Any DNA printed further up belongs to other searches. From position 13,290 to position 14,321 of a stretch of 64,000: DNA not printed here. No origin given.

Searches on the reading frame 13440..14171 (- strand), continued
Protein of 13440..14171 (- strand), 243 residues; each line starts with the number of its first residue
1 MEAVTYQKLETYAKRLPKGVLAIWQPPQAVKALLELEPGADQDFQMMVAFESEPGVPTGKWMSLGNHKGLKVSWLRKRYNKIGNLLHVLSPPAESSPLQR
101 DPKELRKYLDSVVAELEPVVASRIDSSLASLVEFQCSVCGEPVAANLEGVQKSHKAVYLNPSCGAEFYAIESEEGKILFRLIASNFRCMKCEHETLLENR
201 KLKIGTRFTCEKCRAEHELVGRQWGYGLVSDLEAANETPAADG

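Call 68: fold_search(model_id=the predicted structure, library=pdb)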
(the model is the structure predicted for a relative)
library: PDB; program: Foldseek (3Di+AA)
matches with E <= 10: 250; with E <= 0.001: 0
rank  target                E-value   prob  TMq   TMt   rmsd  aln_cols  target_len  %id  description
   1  7pnt_F                2.0e-01  0.13  0.13  0.15  16.2       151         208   14  Assembly intermediate of mouse mitochondrial ribosome small subunit without mS37 in complex with RbfA and Tfb1m (released 2022-06-15)
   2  9ghd_V                2.8e-01  0.08  0.11  0.13  16.3       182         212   12  Escherichia coli 70S ribosome in complex with Staphylococcus aureus FusB-EF-G (FusB-EF-G-70S*) (released 2025-03-26)
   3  8csr_F                4.3e-01  0.11  0.13  0.16  16.4       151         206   14  Human mitochondrial small subunit assembly intermediate (State C) (released 2022-12-14)
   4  9y66_A                4.6e-01  0.04  0.09  0.06  20.9       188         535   14  attLsym bound serine integrase complex in the dimeric state (released 2026-02-04)
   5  8ieb_B                7.2e-01  0.09  0.17  0.16  18.8       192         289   14  Cryo-EM structure of GPR156 of GPR156-miniGo-scFv16 complex (local refine) (released 2024-02-14)
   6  8yjp_A                7.2e-01  0.09  0.14  0.14  18.4       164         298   15  Cryo-EM structure of human apo GPR156 (released 2025-02-05)
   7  5cnj_B                7.2e-01  0.06  0.09  0.07  17.2       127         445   12  mGlur2 with glutamate analog (released 2015-09-09)
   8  5eio_C                8.0e-01  0.99  0.13  0.72   0.9        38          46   37  Crystal structure of LysY from Thermus thermophilus complexed with NADP+ and LysW-gamma-aminoadipic semialdehyde (released 2016-03-23)
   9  7r7j_A                8.0e-01  0.13  0.13  0.08  11.0       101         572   16  Crystal structure of RadD with ADP (released 2022-04-13)
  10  8v6g_A                8.0e-01  0.04  0.13  0.05  33.1       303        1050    8  DNA initiation complex (configuration 1) of Xenopus laevis DNA polymerase alpha-primase (released 2023-12-20)
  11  8wpg_B                8.0e-01  0.02  0.09  0.04  19.4       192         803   12  Human calcium-sensing receptor bound with cinacalcet in detergent (released 2023-11-22)
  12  8iep_D                8.5e-01  0.06  0.11  0.11  19.1       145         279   13  Cryo-EM structure of GPR156C/D of G-protein free GPR156 (local refine) (released 2024-02-14)
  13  2q00_B                9.0e-01  0.35  0.24  0.45   6.9       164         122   15  Crystal structure of the P95883_SULSO protein from Sulfolobus solfataricus. NESG target SsR10. (released 2007-05-29)
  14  5z57_v                9.0e-01  0.06  0.10  0.15  21.2       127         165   20  Cryo-EM structure of the human activated spliceosome (late Bact) at 6.5 angstrom (released 2018-09-19)
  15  9nms_A                9.5e-01  0.05  0.12  0.11  24.6       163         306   10  R162Q mutant of inwardly rectifying potassium channel Kir7.1 (released 2026-01-28)
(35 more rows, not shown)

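Call 79: search_protein_families(library=pfam, alignment_id=A3, max_evalue=1)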
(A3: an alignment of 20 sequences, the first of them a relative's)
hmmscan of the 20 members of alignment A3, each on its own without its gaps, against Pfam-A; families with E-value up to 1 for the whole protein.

A. member 1, P0003 (277 aa): 13 families
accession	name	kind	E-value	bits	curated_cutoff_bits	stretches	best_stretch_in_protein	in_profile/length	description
PF09297.16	Zn_ribbon_NUD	-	0.0021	18.2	24.8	1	170-202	6-32/32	NADH pyrophosphatase zinc ribbon domain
PF05129.18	Zn_ribbon_Elf1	-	0.0026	18.2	29.8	1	217-252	20-57/79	Transcription elongation factor Elf1 like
PF07282.18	Cas12f1-like_TNB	-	0.081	13.5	26.3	1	221-251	30-50/60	Cas12f1-like, TNB domain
PF01155.25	HypA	-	0.082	13.4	28.9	1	210-251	61-96/112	Hydrogenase/urease nickel incorporation, metallochaperone, hypA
PF24441.1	DUF7560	-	0.12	12.5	27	0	166-178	4-16/44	Family of unknown function (DUF7560)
PF12760.12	Zn_ribbon_IS1595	-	0.15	12.4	25.4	0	218-249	17-45/46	Transposase zinc-ribbon domain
PF10058.14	Zn_ribbon_10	-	0.15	12.3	24.2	0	219-227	44-52/54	ER junction formation factor lunapark, zinc ribbon finger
PF23137.1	HVO_0758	-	0.26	11.6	27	1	221-251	22-52/55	HVO_0758 mu-protein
PF01258.23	zf-dskA_traR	-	0.28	11.7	24.9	1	170-180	6-16/36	Prokaryotic dksA/traR C4-type zinc finger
PF13824.12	zf-Mss51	-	0.34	11.6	27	0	163-180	10-27/55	Zinc-finger of mitochondrial splicing suppressor 51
PF21344.3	Zn_ribbon_LysW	-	0.58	10.3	27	1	221-254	2-34/46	Alpha-aminoadipate carrier protein LysW-like, globular domain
PF13717.11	Zn_ribbon_4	-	0.6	10.5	30.3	0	220-249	3-33/36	zinc-ribbon domain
PF03804.19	DUF325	-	0.6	10.3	28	0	222-249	85-112/137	Viral proteins of unknown function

B. families by the number of members that match (of 20 scanned): 69 families (the first 25 are shown)
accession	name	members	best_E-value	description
PF05129.18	Zn_ribbon_Elf1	15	3.6e-05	Transcription elongation factor Elf1 like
PF24441.1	DUF7560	8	0.00015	Family of unknown function (DUF7560)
PF07282.18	Cas12f1-like_TNB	7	0.0025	Cas12f1-like, TNB domain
PF01155.25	HypA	6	0.0042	Hydrogenase/urease nickel incorporation, metallochaperone, hypA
PF07754.17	HVO_2753_ZBP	6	0.012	Small zinc finger protein HVO_2753-like, Zn-binding pocket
PF13717.11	Zn_ribbon_4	5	0.0011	zinc-ribbon domain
PF23547.1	Zn_ribbon_FGT1_1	5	0.033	FORGETTER1 first zinc ribbon domain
PF14354.12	Lar_restr_allev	4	0.0066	Restriction alleviation protein Lar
PF13824.12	zf-Mss51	4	0.01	Zinc-finger of mitochondrial splicing suppressor 51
PF09723.15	Zn_ribbon_8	4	0.024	Zinc ribbon domain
PF23137.1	HVO_0758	4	0.027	HVO_0758 mu-protein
PF21344.3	Zn_ribbon_LysW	4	0.05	Alpha-aminoadipate carrier protein LysW-like, globular domain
PF06107.17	DUF951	4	0.077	Bacterial protein of unknown function (DUF951)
PF01258.23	zf-dskA_traR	3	0.0017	Prokaryotic dksA/traR C4-type zinc finger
PF25206.1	DUF7836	3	0.054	Domain of unknown function (DUF7836)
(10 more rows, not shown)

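Call 82: fold_search(model_id=the predicted structure, library=viral)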
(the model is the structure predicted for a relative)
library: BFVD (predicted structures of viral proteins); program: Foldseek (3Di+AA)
matches with E <= 10: 521; with E <= 0.001: 0
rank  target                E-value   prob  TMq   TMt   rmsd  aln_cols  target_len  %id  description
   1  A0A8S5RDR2            4.1e-02  0.54  0.20  0.24  23.6       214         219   12  Uncharacterized protein [virus sp. ctkyY8]
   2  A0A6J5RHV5            4.1e-02  0.20  0.15  0.07  17.1       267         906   10  DnaE DNA polymerase III, alpha subunit [uncultured Caudovirales phage]
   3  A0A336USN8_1          1.2e-01  0.15  0.14  0.05  33.0       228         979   14  Polyprotein (Fragment) [Paroligolophus agrestis posalike virus 1]
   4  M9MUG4                2.3e-01  0.14  0.14  0.20  20.3       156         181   15  (no name in the UniProt tables at hand)
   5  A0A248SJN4            2.6e-01  0.16  0.09  0.08  17.2        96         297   14  (no name in the UniProt tables at hand)
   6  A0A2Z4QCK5            3.0e-01  0.05  0.13  0.05  38.0       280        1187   12  (no name in the UniProt tables at hand)
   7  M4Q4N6                3.2e-01  0.07  0.11  0.07  26.1       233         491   11  (no name in the UniProt tables at hand)
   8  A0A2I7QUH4            3.4e-01  0.23  0.09  0.33  16.3        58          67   12  (no name in the UniProt tables at hand)
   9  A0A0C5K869            3.6e-01  0.08  0.10  0.16  26.1       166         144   14  (no name in the UniProt tables at hand)
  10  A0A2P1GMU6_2          3.6e-01  0.04  0.13  0.05  18.2       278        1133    9  Replicase polyprotein 1ab [Nanhai ghost shark arterivirus]
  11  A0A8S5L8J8            3.8e-01  0.11  0.15  0.16  21.8       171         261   15  Transcription initiation factor IIE, alpha finger [Siphoviridae sp. ctjfQ5]
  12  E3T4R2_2              4.0e-01  0.03  0.10  0.05  31.6       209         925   12  Hedgehog/Intein (Hint) domain-containing protein [Cafeteria roenbergensis virus (strain BV-PW1)]
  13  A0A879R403            4.3e-01  0.08  0.10  0.11  15.2       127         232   10  AbrB/MazE/SpoVT family DNA-binding domain-containing protein [Synechococcus phage S-SRM01]
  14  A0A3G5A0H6            4.5e-01  0.04  0.13  0.10  27.5       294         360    8  Uncharacterized protein [Harvfovirus sp.]
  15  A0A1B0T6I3            4.8e-01  0.06  0.10  0.10  29.2       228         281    6  (no name in the UniProt tables at hand)
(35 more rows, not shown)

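Call 103: search_protein_families(library=padloc, proteins=[P0003, P0014], max_evalue=1)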
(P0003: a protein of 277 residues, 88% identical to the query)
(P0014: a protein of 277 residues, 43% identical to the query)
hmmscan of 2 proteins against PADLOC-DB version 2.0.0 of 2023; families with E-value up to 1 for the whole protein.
P0003 (277 aa): 2 families
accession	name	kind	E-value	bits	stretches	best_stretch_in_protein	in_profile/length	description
PDLC01691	Cas12f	-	0.11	10.4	1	221-252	290-316/332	CAS-V-F; effector__SPE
PDLC00932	Cas12u3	-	0.44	7.9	1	221-250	348-374/398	Cas12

P0014 (277 aa): 0 families

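Call 104: search_protein_families(library=ncbifam, proteins=[P0003, P0014], max_evalue=0.01)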
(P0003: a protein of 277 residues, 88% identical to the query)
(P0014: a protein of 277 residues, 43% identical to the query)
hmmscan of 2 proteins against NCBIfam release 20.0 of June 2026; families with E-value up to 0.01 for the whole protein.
P0003 (277 aa): 0 families

P0014 (277 aa): 0 families

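Call 107: search_protein_families(library=ncbifam, proteins=[L019:7474-8340:+, L019:8306-9466:+], max_evalue=0.001)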
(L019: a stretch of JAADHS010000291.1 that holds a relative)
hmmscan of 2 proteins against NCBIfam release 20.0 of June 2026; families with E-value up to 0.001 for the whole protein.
L019:7474-8340:+ (288 aa): 12 families
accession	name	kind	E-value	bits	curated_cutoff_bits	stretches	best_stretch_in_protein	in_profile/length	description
NF040815.2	recomb_XerA_Arch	equivalog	3e-57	194.2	220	1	8-264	3-254/263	site-specific tyrosine recombinase/integron integrase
TIGR02249.1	integrase_gron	subfamily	5.9e-49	167.1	265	2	7-179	4-177/315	integron integrase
TIGR02225.1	recomb_XerD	equivalog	9e-41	140.1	329.6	1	10-263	5-273/290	site-specific tyrosine recombinase XerD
TIGR02224.1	recomb_XerC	equivalog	9.4e-40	136.8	335.15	1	14-263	10-276/295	tyrosine recombinase XerC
NF001399.0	PRK00283.1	subfamily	1.4e-37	129.6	279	1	9-263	13-282/300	tyrosine recombinase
NF011946.0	PRK15417.1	equivalog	6.5e-30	104.4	435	2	12-178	24-191/337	integron integrase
NF002331.0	PRK01287.1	subfamily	2.9e-28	98.9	371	1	7-261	32-309/365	site-specific tyrosine recombinase XerC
NF003462.0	PRK05084.1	equivalog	6.2e-18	64.6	267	1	118-265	195-345/360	tyrosine recombinase XerS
NF007370.0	PRK09870.1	subfamily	8.2e-14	51.7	221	1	97-262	7-177/200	tyrosine-type DNA invertase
NF002685.0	PRK02436.1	equivalog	1.8e-08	34.6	178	1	15-257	12-239/245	site-specific tyrosine recombinase XerD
NF007371.0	PRK09871.1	subfamily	2e-07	30.7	222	1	105-262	9-172/198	tyrosine-type DNA invertase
NF040693.1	recomb_GmtY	equivalog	2.7e-05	23.6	340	0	182-262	349-430/441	gamma-mobile-trio recombinase GmtY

L019:8306-9466:+ (386 aa): 2 families
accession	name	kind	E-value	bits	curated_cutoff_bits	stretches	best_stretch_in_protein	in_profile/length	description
NF033538.2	transpos_IS91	equivalog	4.8e-123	410.7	125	1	15-368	2-354/356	IS91 family transposase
NF052416.1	ISCR_clade_Ia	exception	0.00067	18.3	925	0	45-179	71-209/509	ISCR element clade Ia family transposase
